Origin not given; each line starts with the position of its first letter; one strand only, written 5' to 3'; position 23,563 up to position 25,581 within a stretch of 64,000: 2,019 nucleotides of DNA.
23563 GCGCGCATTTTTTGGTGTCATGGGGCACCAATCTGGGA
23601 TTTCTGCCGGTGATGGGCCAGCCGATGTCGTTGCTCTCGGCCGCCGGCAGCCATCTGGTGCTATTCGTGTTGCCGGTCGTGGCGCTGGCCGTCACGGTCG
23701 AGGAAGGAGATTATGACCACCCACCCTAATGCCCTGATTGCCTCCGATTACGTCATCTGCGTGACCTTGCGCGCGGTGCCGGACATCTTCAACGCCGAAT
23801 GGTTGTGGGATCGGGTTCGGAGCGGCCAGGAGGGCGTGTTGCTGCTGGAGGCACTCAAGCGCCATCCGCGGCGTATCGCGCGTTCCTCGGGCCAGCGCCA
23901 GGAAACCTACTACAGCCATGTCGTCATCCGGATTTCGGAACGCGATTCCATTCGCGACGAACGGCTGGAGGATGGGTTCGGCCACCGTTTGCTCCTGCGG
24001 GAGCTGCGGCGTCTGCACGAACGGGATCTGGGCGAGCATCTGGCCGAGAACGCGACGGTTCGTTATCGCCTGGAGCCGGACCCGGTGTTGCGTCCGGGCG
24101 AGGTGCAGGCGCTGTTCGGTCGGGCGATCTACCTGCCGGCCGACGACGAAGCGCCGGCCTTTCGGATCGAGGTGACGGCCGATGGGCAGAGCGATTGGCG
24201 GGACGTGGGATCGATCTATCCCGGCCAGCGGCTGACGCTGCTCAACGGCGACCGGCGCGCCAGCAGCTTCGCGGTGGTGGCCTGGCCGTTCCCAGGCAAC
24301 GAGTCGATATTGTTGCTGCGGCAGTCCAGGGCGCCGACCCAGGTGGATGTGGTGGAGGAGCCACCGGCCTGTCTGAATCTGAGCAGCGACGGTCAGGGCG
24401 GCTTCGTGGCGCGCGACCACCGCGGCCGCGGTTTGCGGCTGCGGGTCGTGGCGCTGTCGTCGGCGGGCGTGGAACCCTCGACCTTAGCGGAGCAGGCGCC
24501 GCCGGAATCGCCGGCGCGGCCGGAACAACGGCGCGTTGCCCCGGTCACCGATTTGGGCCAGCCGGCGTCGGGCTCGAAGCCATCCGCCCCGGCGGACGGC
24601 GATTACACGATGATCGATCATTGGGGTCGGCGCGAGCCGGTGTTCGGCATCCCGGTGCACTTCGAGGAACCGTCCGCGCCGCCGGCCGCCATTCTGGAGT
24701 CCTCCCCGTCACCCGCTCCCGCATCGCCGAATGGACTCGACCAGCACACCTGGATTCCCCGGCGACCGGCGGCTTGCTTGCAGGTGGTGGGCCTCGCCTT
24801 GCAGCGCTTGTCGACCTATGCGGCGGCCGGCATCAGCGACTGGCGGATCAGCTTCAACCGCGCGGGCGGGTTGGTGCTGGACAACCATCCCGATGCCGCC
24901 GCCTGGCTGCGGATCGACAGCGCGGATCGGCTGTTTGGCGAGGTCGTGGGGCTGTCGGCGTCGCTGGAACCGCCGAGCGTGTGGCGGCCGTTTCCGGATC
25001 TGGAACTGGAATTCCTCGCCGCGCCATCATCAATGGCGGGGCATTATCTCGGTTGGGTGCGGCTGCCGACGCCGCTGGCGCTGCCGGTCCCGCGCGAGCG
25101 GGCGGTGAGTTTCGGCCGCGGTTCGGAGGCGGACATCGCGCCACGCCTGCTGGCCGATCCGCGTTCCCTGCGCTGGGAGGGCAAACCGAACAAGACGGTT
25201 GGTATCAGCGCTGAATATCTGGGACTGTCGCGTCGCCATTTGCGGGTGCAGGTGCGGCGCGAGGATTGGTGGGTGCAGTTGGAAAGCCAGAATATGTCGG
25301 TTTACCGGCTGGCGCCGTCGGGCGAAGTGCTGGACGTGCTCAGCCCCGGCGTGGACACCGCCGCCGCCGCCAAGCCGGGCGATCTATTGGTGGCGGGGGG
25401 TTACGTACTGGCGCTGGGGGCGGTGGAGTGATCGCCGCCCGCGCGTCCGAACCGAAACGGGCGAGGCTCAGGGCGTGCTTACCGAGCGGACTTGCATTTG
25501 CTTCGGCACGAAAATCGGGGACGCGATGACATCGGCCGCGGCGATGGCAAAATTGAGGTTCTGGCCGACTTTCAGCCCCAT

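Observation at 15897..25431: Divergent Hanks-kinase / PBP-like / SEDS-like / FHA gene cluster in a gammaproteobacterial background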

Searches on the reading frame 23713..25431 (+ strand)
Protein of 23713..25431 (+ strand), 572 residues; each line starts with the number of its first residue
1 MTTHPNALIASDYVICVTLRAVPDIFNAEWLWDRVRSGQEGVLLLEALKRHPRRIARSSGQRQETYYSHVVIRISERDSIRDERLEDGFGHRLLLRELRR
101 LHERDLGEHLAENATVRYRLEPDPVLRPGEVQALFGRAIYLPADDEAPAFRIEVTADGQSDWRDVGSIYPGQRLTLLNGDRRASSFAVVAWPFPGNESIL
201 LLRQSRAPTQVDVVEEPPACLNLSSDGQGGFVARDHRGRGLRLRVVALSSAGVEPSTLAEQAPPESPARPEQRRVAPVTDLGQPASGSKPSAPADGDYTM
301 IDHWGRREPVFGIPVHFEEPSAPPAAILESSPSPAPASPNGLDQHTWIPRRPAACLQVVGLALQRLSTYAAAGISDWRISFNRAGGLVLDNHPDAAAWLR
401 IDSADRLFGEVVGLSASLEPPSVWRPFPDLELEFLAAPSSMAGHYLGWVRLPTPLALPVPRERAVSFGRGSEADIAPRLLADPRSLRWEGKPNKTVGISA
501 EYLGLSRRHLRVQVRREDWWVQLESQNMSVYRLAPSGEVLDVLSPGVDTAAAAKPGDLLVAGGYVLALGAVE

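Call 3: search_protein_families(library=pfam, proteins=[window:23713-25431:+], max_evalue=0.01)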
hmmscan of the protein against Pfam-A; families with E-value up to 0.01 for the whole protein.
window:23713-25431:+ (572 aa): 0 families

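Call 8: search_protein_families(library=pfam, proteins=[window:23713-25431:+], max_evalue=10)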
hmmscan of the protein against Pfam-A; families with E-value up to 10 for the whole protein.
window:23713-25431:+ (572 aa): 0 families

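Call 9: search_protein_families(library=ncbifam, proteins=[window:23713-25431:+], max_evalue=0.1)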
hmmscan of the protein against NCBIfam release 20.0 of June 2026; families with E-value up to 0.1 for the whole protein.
window:23713-25431:+ (572 aa): 0 families

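Call 13: search_protein_families(library=padloc, proteins=[window:23713-25431:+], max_evalue=0.01)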
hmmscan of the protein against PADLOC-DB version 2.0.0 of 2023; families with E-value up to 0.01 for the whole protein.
window:23713-25431:+ (572 aa): 0 families

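Call 15: find_homologous_proteins(query=window:23713-25431:+, max_evalue=0.001)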
Query window:23713-25431:+ (572 aa): 112 proteins with E <= 0.001 among 8000 candidates.
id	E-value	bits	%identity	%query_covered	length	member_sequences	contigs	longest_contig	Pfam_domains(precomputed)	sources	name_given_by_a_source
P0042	0.0e+0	1287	100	100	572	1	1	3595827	-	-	-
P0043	0.0e+0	1165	90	100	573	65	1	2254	-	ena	-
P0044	0.0e+0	1155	89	100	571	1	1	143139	-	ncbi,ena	-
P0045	0.0e+0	1151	90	100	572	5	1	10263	-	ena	-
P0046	0.0e+0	1140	89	100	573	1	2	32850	-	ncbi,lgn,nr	ncbi:MAG: hypothetical protein P9E24_02010 [Candidatus Competibacter sp.]|nr:hypothetical protein [C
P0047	0.0e+0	1135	89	100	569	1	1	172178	-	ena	-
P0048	0.0e+0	1047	83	100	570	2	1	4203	-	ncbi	-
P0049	1.2e-254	865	68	100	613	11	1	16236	-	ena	-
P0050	7.3e-253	859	69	100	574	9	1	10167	-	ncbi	-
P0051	1.9e-247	841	67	100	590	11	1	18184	-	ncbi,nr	ncbi:MAG: hypothetical protein RKR03_11545 [Candidatus Competibacter sp.]|nr:hypothetical protein [C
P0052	4.3e-246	836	67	100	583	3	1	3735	-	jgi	jgi:hypothetical protein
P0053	1.2e-245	835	67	100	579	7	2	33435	-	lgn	-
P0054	2.3e-245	834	66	100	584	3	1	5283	-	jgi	jgi:hypothetical protein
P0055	1.3e-242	825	66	100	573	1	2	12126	-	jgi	jgi:hypothetical protein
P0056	2.4e-242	824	66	100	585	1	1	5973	-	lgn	-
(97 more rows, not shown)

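Call 24: search_solved_structures(query=A1, max_evalue=10, show_alignments=3)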
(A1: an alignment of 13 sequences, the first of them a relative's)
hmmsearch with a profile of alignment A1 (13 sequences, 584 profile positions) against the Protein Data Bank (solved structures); distinct sequences matched with E-value up to 10: 2.
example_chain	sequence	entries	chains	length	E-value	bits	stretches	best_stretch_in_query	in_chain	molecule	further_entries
1g29_1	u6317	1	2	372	0.054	15.2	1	32-99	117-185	MALTOSE TRANSPORT PROTEIN MALK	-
2d62_A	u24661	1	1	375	0.14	13.9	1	33-100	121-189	multiple sugar-binding transport ATP-binding protein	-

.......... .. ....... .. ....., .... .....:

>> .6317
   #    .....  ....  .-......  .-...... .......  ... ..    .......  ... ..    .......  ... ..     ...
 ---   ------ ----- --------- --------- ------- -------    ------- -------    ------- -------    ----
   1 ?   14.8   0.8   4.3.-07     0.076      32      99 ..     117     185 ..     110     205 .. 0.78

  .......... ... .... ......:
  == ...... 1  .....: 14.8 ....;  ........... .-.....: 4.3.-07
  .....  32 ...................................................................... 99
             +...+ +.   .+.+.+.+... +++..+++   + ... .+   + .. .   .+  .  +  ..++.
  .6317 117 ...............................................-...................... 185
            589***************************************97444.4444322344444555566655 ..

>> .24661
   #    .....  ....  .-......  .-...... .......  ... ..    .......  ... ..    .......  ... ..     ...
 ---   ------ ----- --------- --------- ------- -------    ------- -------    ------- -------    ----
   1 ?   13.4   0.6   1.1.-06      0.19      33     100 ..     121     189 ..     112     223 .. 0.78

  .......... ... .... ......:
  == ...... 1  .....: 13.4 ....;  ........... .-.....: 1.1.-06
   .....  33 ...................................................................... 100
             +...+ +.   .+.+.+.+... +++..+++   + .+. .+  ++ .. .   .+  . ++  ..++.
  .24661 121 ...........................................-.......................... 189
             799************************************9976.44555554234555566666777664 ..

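Call 38: find_related_loci(query=A1, collection=genome_contigs, flank=10000)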
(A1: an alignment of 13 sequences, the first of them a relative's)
Query A1 (572 aa) in genome_contigs; peptide patterns used: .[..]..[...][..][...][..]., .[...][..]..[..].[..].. (x = any residue, [..] = any of these).
338 stretches matched a pattern; 277 encode a relative of the query (tblastn E <= 1e-3); the best 80 are kept; 75 distinct loci.
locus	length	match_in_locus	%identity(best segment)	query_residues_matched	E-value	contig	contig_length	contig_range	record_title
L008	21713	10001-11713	93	1-572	0e+0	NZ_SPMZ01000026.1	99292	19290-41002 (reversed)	Candidatus Competibacter phosphatis strain SBR_G GAO5_binned_c26, whole genome shotgun sequence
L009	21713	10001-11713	90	1-572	0e+0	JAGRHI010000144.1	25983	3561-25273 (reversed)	MAG: Candidatus Competibacteraceae bacterium isolate HKST-UBA195 2015-01-06_1_(paired)_contig_72763, whole genome shotgu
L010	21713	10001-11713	89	1-572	0e+0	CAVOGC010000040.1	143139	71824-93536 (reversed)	MAG: uncultured Gammaproteobacteria bacterium isolate MFD09964.bin.1.117 genome assembly, contig: contig_7549, whole gen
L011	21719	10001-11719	89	1-572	0e+0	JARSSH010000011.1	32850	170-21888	MAG: Candidatus Competibacter sp. isolate SCELSE-2-Com NODE_1436_length_32850_cov_188.618174, whole genome shotgun seque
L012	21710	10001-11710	83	1-572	0e+0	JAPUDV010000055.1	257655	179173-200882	MAG: Candidatus Competibacteraceae bacterium isolate labscale reactor_MAG8 NODE_23_length_257655_cov_16.325303, whole ge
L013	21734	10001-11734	67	1-571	0e+0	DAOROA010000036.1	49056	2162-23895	MAG TPA_asm: Candidatus Competibacter sp. isolate AMR_MDS_5433 NODE_534_length_49056_cov_7.115141, whole genome shotgun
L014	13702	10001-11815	63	1-571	0e+0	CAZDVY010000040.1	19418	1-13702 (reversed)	MAG TPA_asm: uncultured Candidatus Competibacteraceae bacterium isolate SRP329715_co1_354 genome assembly, contig: NODE_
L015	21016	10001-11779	64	1-572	0e+0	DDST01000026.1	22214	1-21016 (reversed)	MAG TPA_asm: Proteobacteria bacterium UBA2383 UBA2383_contig_17077, whole genome shotgun sequence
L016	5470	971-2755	63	1-571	0e+0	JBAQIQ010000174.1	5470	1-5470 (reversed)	MAG: Candidatus Competibacteraceae bacterium isolate MFD10520_ilm_asm_bin29 k127_184386, whole genome shotgun sequence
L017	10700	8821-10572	63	1-571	0e+0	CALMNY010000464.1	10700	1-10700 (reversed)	MAG TPA_asm: uncultured Candidatus Competibacteraceae bacterium isolate SRR8868559_bin.111_CONCOCT_v1.1_MAG genome assem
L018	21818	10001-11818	61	1-571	0e+0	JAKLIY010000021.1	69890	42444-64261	MAG: Proteobacteria bacterium isolate RA.bin98 RA.bin98_21, whole genome shotgun sequence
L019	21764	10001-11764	63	1-571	0e+0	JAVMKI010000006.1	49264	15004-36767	MAG: Candidatus Contendobacter sp. isolate SCELSE-7-Con RS32308SPAdes_bin.011_0000000006, whole genome shotgun sequence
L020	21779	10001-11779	63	1-572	0e+0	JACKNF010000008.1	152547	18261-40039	MAG: Gammaproteobacteria bacterium isolate HK-STAS-PROT-137 HK-STAS-PROT-137_8, whole genome shotgun sequence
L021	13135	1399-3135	64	1-571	0e+0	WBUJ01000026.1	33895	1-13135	MAG: Candidatus Contendobacter sp. isolate SB13 contig_706, whole genome shotgun sequence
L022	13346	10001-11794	63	1-571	0e+0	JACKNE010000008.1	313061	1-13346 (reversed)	MAG: Gammaproteobacteria bacterium isolate HK-STAS-PROT-136 HK-STAS-PROT-136_8, whole genome shotgun sequence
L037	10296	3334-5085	64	1-572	0e+0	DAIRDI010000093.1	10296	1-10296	MAG TPA_asm: Candidatus Competibacteraceae bacterium isolate CTOTU7347 NODE_9074_length_10296_cov_4.948540, whole genome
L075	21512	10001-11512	28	9-566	7e-40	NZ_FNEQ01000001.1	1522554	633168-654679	Duganella sp. OV510, whole genome shotgun sequence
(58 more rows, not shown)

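Call 40: predict_structure(alignment_id=A2)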
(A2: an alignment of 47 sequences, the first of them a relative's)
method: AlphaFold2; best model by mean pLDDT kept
length: 572 residues; sequences in the alignment: 47
mean_pLDDT: 77.3   pTM: 0.47
mean pLDDT of the five models: 77.3, 75.2, 73.5, 73.1, 69.2
residues with pLDDT >= 90: 273; 70-90: 152; 50-70: 32; < 50: 115
segments of 3 or more residues with pLDDT < 50: 1-6, 251-349, 481-483, 491-495
pLDDT, mean of each block of 10 residues (from residue 1): 47 90 91 83 92 78 87 91 70 95 93 91 91 96 93 92 94 94 91 89 87 91 90 94 88 33 30 28 30 32 39 33 33 35 37 85 89 81 86 89 94 93 94 95 93 88 84 66 50 51 80 93 93 95 93 96 93 76
secondary structure, 60 per line:
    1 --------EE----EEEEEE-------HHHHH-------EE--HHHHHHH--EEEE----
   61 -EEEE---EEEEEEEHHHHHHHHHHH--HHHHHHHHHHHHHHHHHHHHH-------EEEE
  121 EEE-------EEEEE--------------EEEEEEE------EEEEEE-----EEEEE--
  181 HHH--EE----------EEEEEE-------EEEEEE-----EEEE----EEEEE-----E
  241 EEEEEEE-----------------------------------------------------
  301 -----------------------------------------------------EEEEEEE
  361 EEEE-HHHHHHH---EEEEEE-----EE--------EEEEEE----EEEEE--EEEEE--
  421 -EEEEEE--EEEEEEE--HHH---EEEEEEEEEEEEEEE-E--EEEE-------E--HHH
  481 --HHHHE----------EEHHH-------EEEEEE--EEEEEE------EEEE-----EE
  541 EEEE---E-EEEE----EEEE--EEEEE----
elements in order: E15-20 H28-32 H44-50 E53-56 E62-65 E69-75 H76-86 H89-109 E117-123 E131-135 E150-156 E163-168 E174-178 E198-203 E211-216 E222-225 E230-234 E240-247 E354-364 H366-372 E376-381 E397-402 E407-411 E414-418 E422-427 E430-436 E445-459 E464-467 H483-486 E510-515 E518-523 E530-533 E539-544 E550-553 E558-561 E564-568

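Call 43: fold_search(model_id=the predicted structure, library=pdb)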
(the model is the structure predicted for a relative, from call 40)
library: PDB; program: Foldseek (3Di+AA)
matches with E <= 10: 869; with E <= 0.001: 1
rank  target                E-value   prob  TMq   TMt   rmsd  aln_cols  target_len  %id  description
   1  3gqs_B                8.1e-04  1.00  0.14  0.71   6.1       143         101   11  Crystal structure of the FHA domain of CT664 protein from Chlamydia trachomatis (released 2009-04-07)
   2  3gqs_A                1.2e-03  1.00  0.14  0.72   5.3       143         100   12  Crystal structure of the FHA domain of CT664 protein from Chlamydia trachomatis (released 2009-04-07)
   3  4qcj                  2.2e-03  1.00  0.13  0.61   5.7       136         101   17  Crystal Structure of OdhI from Corynebacterium glutamicum (released 2014-07-02)
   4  6hc1_A                3.0e-03  1.00  0.14  0.67   7.2       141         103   15  Bdellovibrio bacteriovorus DgcB FHA in complex with phosphorylated N-terminal peptide (released 2019-08-28)
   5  7rj3_C                3.4e-03  1.00  0.14  0.66   5.6       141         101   16  Crystal Structure of the Forkhead Associated (FHA) Domain of the Glycogen Accumulation Regulator (GarA) from Mycobacte (released 2021-07-28)
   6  7rj3_B                3.6e-03  1.00  0.13  0.62   3.5       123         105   17  Crystal Structure of the Forkhead Associated (FHA) Domain of the Glycogen Accumulation Regulator (GarA) from Mycobacte (released 2021-07-28)
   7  6hc1_B                3.6e-03  1.00  0.14  0.66   6.9       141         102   15  Bdellovibrio bacteriovorus DgcB FHA in complex with phosphorylated N-terminal peptide (released 2019-08-28)
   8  1r21_MODEL_1_A        3.8e-03  1.00  0.13  0.64   7.4       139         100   15  Solution Structure of human Ki67 FHA Domain (released 2003-12-30)
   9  3po8                  4.4e-03  1.00  0.12  0.64   5.1       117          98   14  Structural and functional analysis of phosphothreonine-dependent FHA domain interactions (released 2011-01-26)
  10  3poa_A                5.5e-03  1.00  0.13  0.68   3.2       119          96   16  Structural and functional analysis of phosphothreonine-dependent FHA domain interactions (released 2011-01-26)
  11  6hc0_D                5.5e-03  1.00  0.13  0.65   6.9       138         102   15  Bdellovibrio bacteriovorus DgcB FHA domain, tail complex (released 2019-08-28)
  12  2jqj_MODEL_1_A        5.7e-03  1.00  0.14  0.43  12.7       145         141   11  NMR structure of yeast Dun1 FHA domain (released 2008-06-24)
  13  2aff_MODEL_1_A        6.4e-03  1.00  0.13  0.66   3.7       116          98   16  The solution structure of the Ki67FHA/hNIFK(226-269)3P complex (released 2005-10-25)
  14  6i2r_B                6.4e-03  1.00  0.13  0.64   3.6       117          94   19  Crystal structure of the SucA domain of Mycobacterium smegmatis KGD (alpha-ketoglutarate decarboxylase), mutant R802A, (released 2019-05-22)
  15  2kb3_MODEL_1_A        6.4e-03  1.00  0.13  0.43   7.9       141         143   16  NMR Structure of the phosphorylated form of OdhI, pOdhI. (released 2009-05-05)
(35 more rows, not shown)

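Call 70: search_protein_families(library=pfam, proteins=[L037:5142-7607:-, L037:7698-9137:-, L022:5148-6869:+, L022:6985-8397:+, L022:8401-9921:+, L022:3529-4566:-, L075:19393-21507:-], max_evalue=0.001)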
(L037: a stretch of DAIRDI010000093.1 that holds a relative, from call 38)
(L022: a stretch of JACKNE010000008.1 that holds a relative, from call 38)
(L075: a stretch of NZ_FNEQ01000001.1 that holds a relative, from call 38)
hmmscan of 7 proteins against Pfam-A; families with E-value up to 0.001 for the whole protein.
L037:5142-7607:- (821 aa): 2 families
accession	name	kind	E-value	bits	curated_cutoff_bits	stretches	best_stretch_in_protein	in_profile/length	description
PF05943.17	VipB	-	8.1e-55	186.4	27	1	514-800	3-293/301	EvpB/VC_A0108, tail sheath N-terminal domain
PF05591.17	T6SS_VipA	-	3.3e-13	50.2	24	1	326-443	16-134/155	Type VI secretion system, VipA, VC_A0107 or Hcp2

L037:7698-9137:- (479 aa): 0 families

L022:5148-6869:+ (573 aa): 2 families
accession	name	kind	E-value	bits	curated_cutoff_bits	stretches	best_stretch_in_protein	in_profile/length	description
PF00425.24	Chorismate_bind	-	1.3e-78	264.5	27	1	107-359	3-257/257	chorismate binding enzyme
PF01063.24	Aminotran_4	-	3e-31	109.5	28.5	1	372-567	2-218/223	Amino-transferase class IV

L022:6985-8397:+ (470 aa): 1 family
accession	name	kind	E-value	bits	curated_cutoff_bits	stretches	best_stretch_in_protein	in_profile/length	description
PF16268.10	DUF4921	-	4.7e-216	718.1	28.5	1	21-445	1-425/425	Domain of unknown function (DUF4921)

L022:8401-9921:+ (506 aa): 1 family
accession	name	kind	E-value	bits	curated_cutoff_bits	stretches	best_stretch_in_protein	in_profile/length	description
PF00361.26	Proton_antipo_M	-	1.2e-59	202.4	21.5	1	126-418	1-292/294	NADH:quinone oxidoreductase/Mrp antiporter, TM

L022:3529-4566:- (345 aa): 4 families
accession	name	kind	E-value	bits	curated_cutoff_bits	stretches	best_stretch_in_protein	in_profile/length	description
PF13416.11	SBP_bac_8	-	2.3e-20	74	27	1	47-320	3-279/279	Bacterial extracellular solute-binding protein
PF13343.11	SBP_bac_6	-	3.8e-19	69.6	24.6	1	79-308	2-230/245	Bacterial extracellular solute-binding protein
PF01547.30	SBP_bac_1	-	1.7e-16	61.6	26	1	42-290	10-306/307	Bacterial extracellular solute-binding protein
PF13531.11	SBP_bac_11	-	3e-14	53.8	25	1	35-291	4-219/227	Bacterial extracellular solute-binding protein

L075:19393-21507:- (704 aa): 4 families
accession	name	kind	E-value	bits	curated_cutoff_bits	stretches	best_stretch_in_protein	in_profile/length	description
PF03781.23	FGE-sulfatase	-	3.8e-62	210.7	23.3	1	450-701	3-255/255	Sulfatase-modifying factor enzyme 1-like domain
PF00069.31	Pkinase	-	3.7e-41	141.7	31.7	1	13-226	1-199/263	Protein kinase domain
PF07714.23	PK_Tyr_Ser-Thr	-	5.3e-27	95.2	23.1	1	15-233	3-214/258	Protein tyrosine and serine/threonine kinase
PF03109.22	ABC1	-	4.6e-09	36.2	22.9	1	89-170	138-217/244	ABC1 atypical kinase-like domain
